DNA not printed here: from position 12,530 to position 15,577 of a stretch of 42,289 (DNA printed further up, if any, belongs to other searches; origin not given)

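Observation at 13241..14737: Intein splits the universal GGQ motif of release factor aRF1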

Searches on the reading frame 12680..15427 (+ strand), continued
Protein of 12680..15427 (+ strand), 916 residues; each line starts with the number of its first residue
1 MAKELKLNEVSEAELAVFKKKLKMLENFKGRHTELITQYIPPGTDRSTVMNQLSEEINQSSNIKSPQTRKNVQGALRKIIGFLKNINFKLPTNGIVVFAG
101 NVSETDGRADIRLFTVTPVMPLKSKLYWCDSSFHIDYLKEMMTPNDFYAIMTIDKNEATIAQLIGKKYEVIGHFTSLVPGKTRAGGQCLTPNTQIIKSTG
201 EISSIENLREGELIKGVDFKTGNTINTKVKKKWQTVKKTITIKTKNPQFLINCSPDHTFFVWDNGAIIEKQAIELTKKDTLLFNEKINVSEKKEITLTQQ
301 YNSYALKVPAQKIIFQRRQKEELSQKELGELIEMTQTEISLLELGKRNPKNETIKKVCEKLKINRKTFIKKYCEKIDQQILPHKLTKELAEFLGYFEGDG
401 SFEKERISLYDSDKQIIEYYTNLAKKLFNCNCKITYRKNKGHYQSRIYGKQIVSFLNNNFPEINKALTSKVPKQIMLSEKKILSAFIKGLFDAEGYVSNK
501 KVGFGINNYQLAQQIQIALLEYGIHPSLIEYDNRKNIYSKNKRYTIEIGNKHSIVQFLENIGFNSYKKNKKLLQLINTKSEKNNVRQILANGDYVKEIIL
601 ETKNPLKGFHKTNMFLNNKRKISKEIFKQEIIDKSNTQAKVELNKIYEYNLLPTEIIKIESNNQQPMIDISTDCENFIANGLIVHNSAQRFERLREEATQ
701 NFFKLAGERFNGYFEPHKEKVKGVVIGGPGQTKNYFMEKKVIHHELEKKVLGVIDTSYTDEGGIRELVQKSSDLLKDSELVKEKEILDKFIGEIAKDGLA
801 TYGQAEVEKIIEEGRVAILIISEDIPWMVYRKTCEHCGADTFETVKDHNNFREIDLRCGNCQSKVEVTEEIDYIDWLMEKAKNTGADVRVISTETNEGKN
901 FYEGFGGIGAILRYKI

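Call 6: find_homologous_proteins(query=window:12680-15427:+, max_evalue=1e-10)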
Query window:12680-15427:+ (916 aa): 291 proteins with E <= 1e-10 among 8000 candidates; the best 120 are listed.
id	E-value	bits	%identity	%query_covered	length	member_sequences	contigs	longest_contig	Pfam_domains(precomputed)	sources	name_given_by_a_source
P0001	0.0e+0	2042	100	100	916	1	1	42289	PF03465.21,PF03464.21,PF12844.14,PF01381.29,PF14528.12,PF14890.12,PF03463.21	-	-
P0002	0.0e+0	1275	64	99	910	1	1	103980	PF03465.21,PF03464.21,PF12844.14,PF01381.29,PF14528.12,PF01079.26,PF13443.13,PF14890.12,PF03463.21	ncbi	-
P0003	0.0e+0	1269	64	100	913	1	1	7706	PF03465.21,PF03464.21,PF12844.14,PF01381.29,PF14528.12,PF08517.18,PF14890.12,PF03463.21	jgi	jgi:peptide subunit release factor 1 (eRF1)/transcriptional regulator with XRE-family HTH domain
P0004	0.0e+0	1269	64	99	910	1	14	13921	PF03465.21,PF03464.21,PF12844.14,PF01381.29,PF14528.12,PF13443.13,PF14890.12,PF03463.21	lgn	-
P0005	0.0e+0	1262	62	99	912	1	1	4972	PF03465.21,PF03464.21,PF12844.14,PF01381.29,PF14528.12,PF14890.12,PF03463.21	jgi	-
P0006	0.0e+0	1257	63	99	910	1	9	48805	PF03465.21,PF03464.21,PF12844.14,PF01381.29,PF14528.12,PF13443.13,PF14890.12,PF03463.21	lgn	-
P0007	0.0e+0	1255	62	99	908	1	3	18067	PF03465.21,PF03464.21,PF01381.29,PF14528.12,PF08517.18,PF14890.12,PF03463.21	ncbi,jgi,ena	-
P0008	0.0e+0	1251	62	99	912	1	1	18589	PF03465.21,PF03464.21,PF12844.14,PF01381.29,PF14528.12,PF14890.12,PF03463.21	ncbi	-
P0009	0.0e+0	1225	61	99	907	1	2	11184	PF03465.21,PF03464.21,PF12844.14,PF01381.29,PF14528.12,PF13560.13,PF14890.12,PF03463.21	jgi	jgi:peptide subunit release factor 1 (eRF1)/intein/homing endonuclease/DNA-binding Xre family transc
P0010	3.4e-289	980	51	99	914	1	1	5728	PF03465.21,PF03464.21,PF01381.29,PF14528.12,PF14890.12,PF03463.21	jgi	jgi:peptide subunit release factor 1 (eRF1)/intein/homing endonuclease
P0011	2.8e-288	977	50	99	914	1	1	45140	PF03465.21,PF03464.21,PF12844.14,PF01381.29,PF14528.12,PF14890.12,PF03463.21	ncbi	-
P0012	2.6e-282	957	50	99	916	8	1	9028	PF03465.21,PF03464.21,PF12844.14,PF01381.29,PF14528.12,PF14890.12,PF03463.21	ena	-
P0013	7.9e-278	942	48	100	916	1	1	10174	PF03465.21,PF03464.21,PF18854.7,PF01381.29,PF14528.12,PF14890.12,PF03463.21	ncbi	-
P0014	1.3e-277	942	48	99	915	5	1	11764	PF03465.21,PF03464.21,PF01381.29,PF14528.12,PF09723.16,PF14890.12,PF03463.21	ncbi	-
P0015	2.8e-277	941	50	99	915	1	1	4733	PF03465.21,PF03464.21,PF12844.14,PF18854.7,PF01381.29,PF14528.12,PF13443.13,PF14890.12,PF03463.21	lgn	-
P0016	1.6e-276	938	50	99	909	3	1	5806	PF03465.21,PF03464.21,PF18854.7,PF01381.29,PF14528.12,PF14890.12,PF03463.21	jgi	jgi:peptide subunit release factor 1 (eRF1)/intein/homing endonuclease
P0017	3.0e-273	927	48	99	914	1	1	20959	PF03465.21,PF03464.21,PF01381.29,PF14528.12,PF14890.12,PF03463.21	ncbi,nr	ncbi:MAG: peptide chain release factor 1 [Candidatus Diapherotrites archaeon]|nr:peptide chain relea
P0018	3.2e-272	924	48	100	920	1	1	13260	PF03465.21,PF03464.21,PF12844.14,PF01381.29,PF14528.12,PF14890.12,PF03463.21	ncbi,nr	ncbi:MAG: peptide chain release factor aRF-1 [Candidatus ainarchaeum sp.]|nr:peptide chain release f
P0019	3.8e-272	924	48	99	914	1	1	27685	PF03465.21,PF03464.21,PF12844.14,PF01381.29,PF14528.12,PF14890.12,PF03463.21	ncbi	-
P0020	4.1e-272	924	48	100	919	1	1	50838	PF03465.21,PF03464.21,PF01381.29,PF22495.3,PF14528.12,PF13560.13,PF14890.12,PF03463.21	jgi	-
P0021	1.0e-271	922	50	96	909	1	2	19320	PF03465.21,PF03464.21,PF12844.14,PF18854.7,PF01381.29,PF14528.12,PF14890.12,PF03463.21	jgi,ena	-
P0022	3.7e-271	920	48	99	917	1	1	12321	PF03465.21,PF03464.21,PF12844.14,PF01381.29,PF14528.12,PF13443.13,PF14890.12,PF03463.21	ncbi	-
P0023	2.9e-270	917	48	97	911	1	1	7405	PF03465.21,PF03464.21,PF01381.29,PF14528.12,PF14890.12,PF03463.21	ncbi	ncbi:MAG: peptide chain release factor aRF-1 [Candidatus Diapherotrites archaeon]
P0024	8.8e-270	916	48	100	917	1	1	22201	PF03465.21,PF03464.21,PF12844.14,PF01381.29,PF14528.12,PF13443.13,PF14890.12,PF03463.21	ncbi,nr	ncbi:MAG: peptide chain release factor aRF-1 [Candidatus ainarchaeum sp.]|nr:peptide chain release f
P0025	3.1e-269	914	48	99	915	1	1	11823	PF03465.21,PF03464.21,PF12844.14,PF18854.7,PF01381.29,PF14528.12,PF14890.12,PF03463.21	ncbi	-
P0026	5.4e-269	913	47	100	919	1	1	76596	PF03465.21,PF03464.21,PF12844.14,PF01381.29,PF14528.12,PF13560.13,PF13443.13,PF14890.12,PF03463.21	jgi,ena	-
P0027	1.9e-268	911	47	99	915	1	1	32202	PF03465.21,PF03464.21,PF12844.14,PF01381.29,PF14528.12,PF14890.12,PF03463.21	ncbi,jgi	-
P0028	1.4e-266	905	49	96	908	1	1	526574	PF03465.21,PF03464.21,PF18854.7,PF01381.29,PF14528.12,PF14890.12,PF03463.21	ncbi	-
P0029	7.8e-266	903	46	100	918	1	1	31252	PF03465.21,PF03464.21,PF01381.29,PF22495.3,PF14528.12,PF14890.12,PF03463.21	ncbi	-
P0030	5.9e-264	897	46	98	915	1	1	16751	PF03465.21,PF03464.21,PF18854.7,PF01381.29,PF14528.12,PF13560.13,PF14890.12,PF03463.21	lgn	-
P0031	1.1e-263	896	47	99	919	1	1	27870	PF03465.21,PF03464.21,PF01381.29,PF14528.12,PF14890.12,PF03463.21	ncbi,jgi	-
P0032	1.9e-263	895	46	100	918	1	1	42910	PF03465.21,PF03464.21,PF01381.29,PF14528.12,PF14890.12,PF03463.21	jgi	-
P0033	2.3e-263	895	48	96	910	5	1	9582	PF03465.21,PF03464.21,PF12844.14,PF18854.7,PF01381.29,PF14528.12,PF14890.12,PF03463.21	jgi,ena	-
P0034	7.3e-263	893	66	67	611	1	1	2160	PF03465.21,PF03464.21,PF12844.14,PF01381.29,PF14528.12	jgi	jgi:transcriptional regulator with XRE-family HTH domain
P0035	2.2e-262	891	48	98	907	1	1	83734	PF03465.21,PF03464.21,PF12844.14,PF18854.7,PF01381.29,PF14528.12,PF14890.12,PF03463.21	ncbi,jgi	-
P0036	4.9e-261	887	46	99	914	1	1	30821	PF03465.21,PF03464.21,PF01381.29,PF14528.12,PF14890.12,PF03463.21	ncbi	ncbi:MAG: peptide chain release factor aRF-1 [Candidatus Diapherotrites archaeon]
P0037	1.2e-260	886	46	100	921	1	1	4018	PF03465.21,PF03464.21,PF01381.29,PF14528.12,PF14890.12,PF03463.21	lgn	-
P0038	1.4e-260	885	48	95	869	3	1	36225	PF03465.21,PF03464.21,PF18854.7,PF14528.12,PF14890.12,PF03463.21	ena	-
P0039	6.0e-260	883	46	100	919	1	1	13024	PF03465.21,PF03464.21,PF12844.14,PF01381.29,PF14528.12,PF14890.12,PF03463.21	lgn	-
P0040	1.7e-258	878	45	100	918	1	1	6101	PF03465.21,PF03464.21,PF01381.29,PF14528.12,PF13560.13,PF14890.12,PF03463.21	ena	-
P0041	4.9e-257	874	47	99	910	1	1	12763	PF03465.21,PF03464.21,PF18854.7,PF01381.29,PF14528.12,PF14890.12,PF03463.21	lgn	-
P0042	2.1e-256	872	46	100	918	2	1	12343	PF03465.21,PF03464.21,PF01381.29,PF14528.12,PF14890.12,PF03463.21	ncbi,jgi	jgi:peptide subunit release factor 1 (eRF1)/transcriptional regulator with XRE-family HTH domain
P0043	4.1e-256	871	46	100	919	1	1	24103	PF03465.21,PF03464.21,PF01381.29,PF14528.12,PF14890.12,PF03463.21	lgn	-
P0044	2.6e-255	868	47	96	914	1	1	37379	PF03465.21,PF03464.21,PF18854.7,PF01381.29,PF14528.12,PF14890.12,PF03463.21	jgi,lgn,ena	-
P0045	4.2e-255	867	45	100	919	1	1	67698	PF03465.21,PF03464.21,PF12844.14,PF01381.29,PF14528.12,PF13560.13,PF13443.13,PF14890.12,PF03463.21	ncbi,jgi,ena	ncbi:MAG: peptide chain release factor aRF-1 [archaeon]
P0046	1.8e-254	865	47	99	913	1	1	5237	PF03465.21,PF03464.21,PF01381.29,PF14528.12,PF14890.12,PF03463.21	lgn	-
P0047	1.3e-253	862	47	99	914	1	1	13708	PF03465.21,PF03464.21,PF01381.29,PF14528.12,PF14890.12,PF03463.21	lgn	-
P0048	1.9e-253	862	47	99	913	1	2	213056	PF03465.21,PF03464.21,PF01381.29,PF14528.12,PF14890.12,PF03463.21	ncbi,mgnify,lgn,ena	ncbi:MAG: peptide chain release factor aRF-1 [archaeon]|mgnify:CR=1 FL=1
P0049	5.1e-253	860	46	99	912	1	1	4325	PF03465.21,PF03464.21,PF18854.7,PF01381.29,PF14528.12,PF14890.12,PF03463.21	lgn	-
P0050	2.9e-249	848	47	99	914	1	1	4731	PF03465.21,PF03464.21,PF01381.29,PF14528.12,PF14890.12,PF03463.21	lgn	-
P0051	2.7e-248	845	45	100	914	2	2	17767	PF03465.21,PF03464.21,PF01381.29,PF14528.12,PF14890.12,PF03463.21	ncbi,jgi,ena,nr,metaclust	ncbi:MAG: peptide chain release factor 1 [Candidatus Diapherotrites archaeon CG08_land_8_20_14_0_20_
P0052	1.3e-247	842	45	99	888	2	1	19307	PF03465.21,PF03464.21,PF01381.29,PF22495.3,PF14528.12,PF14890.12,PF03463.21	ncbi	-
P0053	7.5e-234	797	45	59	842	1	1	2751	PF03465.21,PF03464.21,PF14528.12,PF14890.12,PF03463.21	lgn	-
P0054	5.1e-233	794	45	59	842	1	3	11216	PF03465.21,PF03464.21,PF14528.12,PF14890.12,PF03463.21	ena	-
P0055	3.4e-229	782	44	99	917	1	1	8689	PF03465.21,PF03464.21,PF12844.14,PF18854.7,PF01381.29,PF14528.12,PF13443.13,PF14890.12,PF03463.21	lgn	-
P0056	3.6e-228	778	44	97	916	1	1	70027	PF03465.21,PF03464.21,PF18854.7,PF01381.29,PF14528.12,PF14890.12,PF03463.21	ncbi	-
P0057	1.0e-226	773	44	96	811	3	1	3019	PF03465.21,PF03464.21,PF14528.12,PF14890.12,PF03463.21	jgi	-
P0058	2.2e-225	769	43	97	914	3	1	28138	PF03465.21,PF03464.21,PF18854.7,PF01381.29,PF14528.12,PF14890.12,PF03463.21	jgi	-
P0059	1.2e-221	757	44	98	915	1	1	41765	PF03465.21,PF03464.21,PF12844.14,PF01381.29,PF14528.12,PF14890.12,PF03463.21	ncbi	-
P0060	7.7e-221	754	43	97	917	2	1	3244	PF03465.21,PF03464.21,PF12844.14,PF18854.7,PF01381.29,PF14528.12,PF14890.12,PF03463.21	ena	-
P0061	1.7e-220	753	43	97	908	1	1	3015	PF03465.21,PF03464.21,PF12844.14,PF01381.29,PF14528.12,PF14890.12,PF03463.21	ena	-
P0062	3.9e-219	748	43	98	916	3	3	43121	PF03465.21,PF03464.21,PF18854.7,PF01381.29,PF14528.12,PF13443.13,PF14890.12,PF03463.21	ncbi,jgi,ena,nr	ncbi:MAG: LAGLIDADG family homing endonuclease [archaeon]|nr:helix-turn-helix domain-containing prot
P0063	2.0e-218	746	43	98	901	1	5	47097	PF03465.21,PF03464.21,PF12844.14,PF01381.29,PF14528.12,PF14890.12,PF03463.21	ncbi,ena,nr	ncbi:MAG TPA: LAGLIDADG family homing endonuclease [archaeon]|nr:LAGLIDADG family homing endonucleas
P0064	4.5e-215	735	42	98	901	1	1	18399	PF03465.21,PF03464.21,PF01381.29,PF14528.12,PF14890.12,PF03463.21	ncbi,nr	ncbi:MAG: helix-turn-helix domain-containing protein [Candidatus Aenigmarchaeota archaeon]|nr:helix-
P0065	4.9e-215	735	42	98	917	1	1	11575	PF03465.21,PF03464.21,PF18854.7,PF01381.29,PF14528.12,PF14890.12,PF03463.21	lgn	-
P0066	3.7e-214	732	42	97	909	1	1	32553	PF03465.21,PF03464.21,PF12844.14,PF01381.29,PF14528.12,PF14890.12,PF03463.21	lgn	-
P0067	5.9e-214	731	43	98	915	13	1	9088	PF03465.21,PF03464.21,PF01381.29,PF14528.12,PF14890.12,PF03463.21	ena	-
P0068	7.6e-214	731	41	98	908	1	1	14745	PF03465.21,PF03464.21,PF12844.14,PF18854.7,PF01381.29,PF14528.12,PF13443.13,PF14890.12,PF03463.21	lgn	-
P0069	1.1e-212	727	42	99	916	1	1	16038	PF03465.21,PF03464.21,PF12844.14,PF01381.29,PF14528.12,PF14890.12,PF03463.21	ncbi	ncbi:MAG: LAGLIDADG family homing endonuclease [archaeon]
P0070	2.7e-212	726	43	98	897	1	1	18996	PF03465.21,PF03464.21,PF01381.29,PF14528.12,PF14890.12,PF03463.21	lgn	-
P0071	7.1e-211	721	42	98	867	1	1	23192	PF03465.21,PF03464.21,PF01381.29,PF14528.12,PF14890.12,PF03463.21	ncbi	-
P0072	1.9e-210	720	41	98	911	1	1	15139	PF03465.21,PF03464.21,PF12844.14,PF01381.29,PF14528.12,PF14890.12,PF03463.21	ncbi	-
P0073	8.9e-210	717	41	98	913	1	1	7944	PF03465.21,PF03464.21,PF01381.29,PF14528.12,PF14890.12,PF03463.21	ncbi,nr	ncbi:MAG: helix-turn-helix domain-containing protein [Candidatus Aenigmarchaeota archaeon]|nr:helix-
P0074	6.6e-207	708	42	98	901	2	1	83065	PF03465.21,PF03464.21,PF12844.14,PF18854.7,PF01381.29,PF14528.12,PF14890.12,PF03463.21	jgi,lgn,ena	-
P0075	4.3e-205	702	42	98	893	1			PF03465.21,PF03464.21,PF01381.29,PF14528.12,PF14890.12,PF03463.21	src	-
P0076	1.8e-204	700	41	98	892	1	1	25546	PF03465.21,PF03464.21,PF01381.29,PF14528.12,PF14890.12,PF03463.21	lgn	-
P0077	1.2e-203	697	42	98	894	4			PF03465.21,PF03464.21,PF01381.29,PF14528.12,PF14890.12,PF03463.21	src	-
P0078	3.5e-203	695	40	99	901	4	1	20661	PF03465.21,PF03464.21,PF18854.7,PF01381.29,PF14528.12,PF14890.12,PF03463.21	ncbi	-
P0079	3.7e-203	695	42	98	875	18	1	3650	PF03465.21,PF03464.21,PF18854.7,PF01381.29,PF14528.12,PF14890.12,PF03463.21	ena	-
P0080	7.6e-203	694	40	97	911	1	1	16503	PF03465.21,PF03464.21,PF12844.14,PF18854.7,PF01381.29,PF14528.12,PF14890.12,PF03463.21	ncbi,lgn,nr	ncbi:MAG: helix-turn-helix domain-containing protein [Candidatus Aenigmarchaeota archaeon]|nr:helix-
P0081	2.9e-196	673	40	97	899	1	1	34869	PF03465.21,PF03464.21,PF01381.29,PF14528.12,PF13560.13,PF14890.12,PF03463.21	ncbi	-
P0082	9.4e-196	671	39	99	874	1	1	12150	PF03465.21,PF03464.21,PF12844.14,PF01381.29,PF14528.12,PF13560.13,PF14890.12,PF03463.21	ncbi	ncbi:MAG: LAGLIDADG family homing endonuclease [Candidatus Woesearchaeota archaeon]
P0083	5.8e-195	668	40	97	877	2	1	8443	PF03465.21,PF03464.21,PF12844.14,PF01381.29,PF14528.12,PF14890.12,PF03463.21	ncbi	-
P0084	1.8e-194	667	40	98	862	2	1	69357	PF03465.21,PF03464.21,PF14528.12,PF14890.12,PF03463.21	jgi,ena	-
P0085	1.0e-193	664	39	57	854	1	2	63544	PF03465.21,PF03464.21,PF14528.12,PF01079.26,PF14890.12,PF03463.21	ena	-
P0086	2.2e-193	663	40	98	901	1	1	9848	PF03465.21,PF03464.21,PF12844.14,PF18854.7,PF01381.29,PF14528.12,PF14890.12,PF03463.21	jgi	-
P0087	2.3e-193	663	41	60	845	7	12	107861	PF03465.21,PF03464.21,PF18854.7,PF14528.12,PF14890.12,PF03463.21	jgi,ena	-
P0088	7.9e-192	658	41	97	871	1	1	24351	PF03465.21,PF03464.21,PF12844.14,PF01381.29,PF14528.12,PF13560.13,PF14890.12,PF03463.21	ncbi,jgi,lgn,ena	-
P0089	3.4e-189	649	41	58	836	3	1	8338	PF03465.21,PF03464.21,PF18854.7,PF14528.12,PF14890.12,PF03463.21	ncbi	-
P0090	7.4e-189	648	39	99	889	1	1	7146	PF03465.21,PF03464.21,PF01381.29,PF14528.12,PF14890.12,PF03463.21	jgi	jgi:peptide subunit release factor 1 (eRF1)/intein/homing endonuclease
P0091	2.4e-188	646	41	98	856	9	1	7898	PF03465.21,PF03464.21,PF12844.14,PF01381.29,PF14528.12,PF13560.13,PF14890.12,PF03463.21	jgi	-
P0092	4.4e-188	646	39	97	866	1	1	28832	PF03465.21,PF03464.21,PF12844.14,PF18854.7,PF01381.29,PF14528.12,PF14890.12,PF03463.21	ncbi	ncbi:MAG: LAGLIDADG family homing endonuclease [archaeon]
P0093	6.7e-188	645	40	98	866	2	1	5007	PF03465.21,PF01248.32,PF03464.21,PF12844.14,PF18854.7,PF01381.29,PF14528.12,PF14890.12,PF03463.21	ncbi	ncbi:MAG: LAGLIDADG family homing endonuclease, partial [Nanoarchaeota archaeon]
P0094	2.1e-186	640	41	98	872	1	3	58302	PF03465.21,PF01248.32,PF03464.21,PF01381.29,PF14528.12,PF14890.12,PF03463.21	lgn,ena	-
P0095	5.2e-186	639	41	60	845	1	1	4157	PF03465.21,PF03464.21,PF18854.7,PF14528.12,PF14890.12,PF03463.21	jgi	jgi:peptide subunit release factor 1 (eRF1)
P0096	7.2e-186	638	40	98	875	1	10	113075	PF03465.21,PF03464.21,PF18854.7,PF14528.12,PF14890.12,PF03463.21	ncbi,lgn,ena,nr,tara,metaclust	ncbi:MAG: hypothetical protein CMH63_00945 [Nanoarchaeota archaeon]|nr:hypothetical protein [Nanoarc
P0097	4.9e-185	635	39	98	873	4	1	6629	PF03465.21,PF03464.21,PF18854.7,PF01381.29,PF14528.12,PF18859.7,PF14890.12,PF03463.21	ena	-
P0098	9.2e-185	635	41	97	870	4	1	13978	PF03465.21,PF03464.21,PF12844.14,PF18854.7,PF01381.29,PF14528.12,PF18859.7,PF14890.12,PF03463.21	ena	-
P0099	1.2e-184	634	38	99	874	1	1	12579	PF03465.21,PF03464.21,PF18854.7,PF01381.29,PF14528.12,PF18859.7,PF14890.12,PF03463.21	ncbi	-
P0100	1.7e-184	634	38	98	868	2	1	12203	PF03465.21,PF03464.21,PF01381.29,PF14528.12,PF14890.12,PF03463.21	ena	-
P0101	2.7e-184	633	39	98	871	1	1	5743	PF03465.21,PF03464.21,PF01381.29,PF14528.12,PF14890.12,PF03463.21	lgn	-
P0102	2.9e-184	633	39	99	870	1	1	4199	PF03465.21,PF03464.21,PF01381.29,PF14528.12,PF14890.12,PF03463.21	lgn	-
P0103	1.1e-183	631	38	98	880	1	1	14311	PF03465.21,PF03464.21,PF18854.7,PF01381.29,PF14528.12,PF18859.7,PF13560.13,PF14890.12,PF03463.21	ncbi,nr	ncbi:helix-turn-helix domain-containing protein [Candidatus Woesearchaeota archaeon]|nr:helix-turn-h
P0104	1.6e-183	630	39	97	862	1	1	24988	PF03465.21,PF03464.21,PF12844.14,PF18854.7,PF01381.29,PF14528.12,PF18859.7,PF13443.13,PF14890.12,PF03463.21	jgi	-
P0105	4.1e-183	629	39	98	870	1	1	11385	PF03465.21,PF03464.21,PF12844.14,PF01381.29,PF14528.12,PF14890.12,PF03463.21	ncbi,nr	ncbi:helix-turn-helix domain-containing protein [Candidatus Woesearchaeota archaeon]|nr:helix-turn-h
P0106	7.9e-183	628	38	99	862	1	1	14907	PF03465.21,PF03464.21,PF01381.29,PF14528.12,PF14890.12,PF03463.21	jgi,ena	-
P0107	8.0e-183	628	40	98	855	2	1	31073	PF03465.21,PF03464.21,PF12844.14,PF18854.7,PF01381.29,PF14528.12,PF13560.13,PF13443.13,PF14890.12,PF03463.21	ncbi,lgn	-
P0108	4.1e-182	626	38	98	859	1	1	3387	PF03465.21,PF03464.21,PF18854.7,PF01381.29,PF14528.12,PF14890.12,PF03463.21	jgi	jgi:peptide subunit release factor 1 (eRF1)/intein/homing endonuclease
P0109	4.7e-182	626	38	99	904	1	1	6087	PF03465.21,PF03464.21,PF18854.7,PF01381.29,PF14528.12,PF14890.12,PF03463.21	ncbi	ncbi:MAG: LAGLIDADG family homing endonuclease [Candidatus Aenigmatarchaeota archaeon]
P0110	1.0e-181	624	39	97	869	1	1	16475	PF03465.21,PF03464.21,PF12844.14,PF18854.7,PF01381.29,PF14528.12,PF14890.12,PF03463.21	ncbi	-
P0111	1.5e-181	624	39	100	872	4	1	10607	PF03465.21,PF03464.21,PF01381.29,PF14528.12,PF13443.13,PF14890.12,PF03463.21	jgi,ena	-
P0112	6.8e-181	622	39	99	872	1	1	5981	PF03465.21,PF03464.21,PF12844.14,PF18854.7,PF01381.29,PF14528.12,PF13560.13,PF14890.12,PF03463.21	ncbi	-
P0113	2.6e-180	620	38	99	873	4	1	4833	PF03465.21,PF03464.21,PF18854.7,PF01381.29,PF14528.12,PF18859.7,PF14890.12,PF03463.21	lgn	-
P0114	2.4e-179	617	41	86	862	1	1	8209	PF03465.21,PF03464.21,PF18854.7,PF01381.29,PF14528.12,PF14890.12,PF03463.21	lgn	-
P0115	4.0e-179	616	37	99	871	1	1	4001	PF03465.21,PF03464.21,PF01381.29,PF14528.12,PF14890.12,PF03463.21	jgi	jgi:peptide subunit release factor 1 (eRF1)/intein/homing endonuclease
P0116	4.4e-179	616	39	97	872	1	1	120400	PF03465.21,PF03464.21,PF18854.7,PF01381.29,PF14528.12,PF13560.13,PF14890.12,PF03463.21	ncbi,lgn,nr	ncbi:helix-turn-helix domain-containing protein [Candidatus Woesearchaeota archaeon]|nr:helix-turn-h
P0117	1.6e-178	614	39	99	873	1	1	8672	PF03465.21,PF03464.21,PF12844.14,PF01381.29,PF14528.12,PF14890.12,PF03463.21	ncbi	-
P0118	1.7e-178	614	39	100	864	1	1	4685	PF03465.21,PF03464.21,PF12844.14,PF01381.29,PF14528.12,PF14890.12,PF03463.21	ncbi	-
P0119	3.4e-178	613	37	98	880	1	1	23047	PF03465.21,PF03464.21,PF18854.7,PF01381.29,PF14528.12,PF18859.7,PF14890.12,PF03463.21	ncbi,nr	ncbi:helix-turn-helix domain-containing protein [Candidatus Woesearchaeota archaeon]|nr:helix-turn-h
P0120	3.4e-178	613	40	62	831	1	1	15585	PF03465.21,PF03464.21,PF14528.12,PF14890.12,PF03463.21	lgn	-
